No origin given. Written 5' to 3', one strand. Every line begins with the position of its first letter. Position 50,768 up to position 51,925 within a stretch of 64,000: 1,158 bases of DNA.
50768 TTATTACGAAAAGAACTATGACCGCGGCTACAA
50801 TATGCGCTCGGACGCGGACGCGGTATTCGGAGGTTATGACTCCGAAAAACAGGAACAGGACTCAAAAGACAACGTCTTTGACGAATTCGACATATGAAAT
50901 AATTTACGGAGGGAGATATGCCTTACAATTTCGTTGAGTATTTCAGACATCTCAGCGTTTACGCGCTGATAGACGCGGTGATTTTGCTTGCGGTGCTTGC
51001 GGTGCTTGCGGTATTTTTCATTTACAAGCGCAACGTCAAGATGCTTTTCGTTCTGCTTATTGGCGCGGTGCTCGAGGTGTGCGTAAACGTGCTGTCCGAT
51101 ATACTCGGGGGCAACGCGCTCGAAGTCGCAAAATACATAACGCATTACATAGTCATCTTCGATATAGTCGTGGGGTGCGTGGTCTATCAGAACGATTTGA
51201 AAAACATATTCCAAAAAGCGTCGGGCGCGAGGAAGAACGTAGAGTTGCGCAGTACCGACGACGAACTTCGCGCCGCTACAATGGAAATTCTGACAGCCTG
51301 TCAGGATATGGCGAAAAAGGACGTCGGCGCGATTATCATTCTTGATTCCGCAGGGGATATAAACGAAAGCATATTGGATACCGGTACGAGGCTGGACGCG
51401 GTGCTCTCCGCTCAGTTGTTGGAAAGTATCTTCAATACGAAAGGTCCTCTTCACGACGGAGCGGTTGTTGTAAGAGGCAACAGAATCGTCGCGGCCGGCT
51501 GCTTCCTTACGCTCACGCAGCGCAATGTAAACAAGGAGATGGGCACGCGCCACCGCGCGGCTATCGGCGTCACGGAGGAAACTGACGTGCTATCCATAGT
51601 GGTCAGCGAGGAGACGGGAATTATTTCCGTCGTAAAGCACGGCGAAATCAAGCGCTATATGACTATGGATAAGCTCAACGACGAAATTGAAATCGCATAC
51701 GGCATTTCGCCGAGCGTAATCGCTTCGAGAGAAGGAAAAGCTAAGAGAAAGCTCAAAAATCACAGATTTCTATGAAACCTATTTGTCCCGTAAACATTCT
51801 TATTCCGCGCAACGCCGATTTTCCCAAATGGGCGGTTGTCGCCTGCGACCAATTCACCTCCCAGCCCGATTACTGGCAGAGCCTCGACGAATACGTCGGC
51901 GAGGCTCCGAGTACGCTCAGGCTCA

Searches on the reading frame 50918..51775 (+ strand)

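Call 55: search_protein_families(library=ncbifam, proteins=[window:50918-51775:+], max_evalue=0.0001)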
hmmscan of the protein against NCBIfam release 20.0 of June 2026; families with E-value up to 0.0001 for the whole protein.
window:50918-51775:+ (285 aa): 5 families
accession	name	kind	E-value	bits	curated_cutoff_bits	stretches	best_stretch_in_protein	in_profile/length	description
TIGR00159.1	TIGR00159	equivalog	2.5e-51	174.5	188.8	1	27-261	18-250/254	diadenylate cyclase CdaA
NF038328.1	c-di-AMP_CdaS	exception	1.2e-36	126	225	1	115-244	58-187/191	sporulation-specific diadenylate cyclase CdaS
NF038327.1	c-di-AMP_CdaM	exception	3.6e-29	101.7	225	1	88-257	16-189/196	diadenylate cyclase CdaM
NF010009.0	PRK13482.1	equivalog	4.7e-12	45.7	201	1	130-243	28-137/357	DNA integrity scanning diadenylate cyclase DisA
NF041371.1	Diadnylcyc_Halo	equivalog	6e-08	32.3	430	1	180-244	194-261/270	diadenylate cyclase DacZ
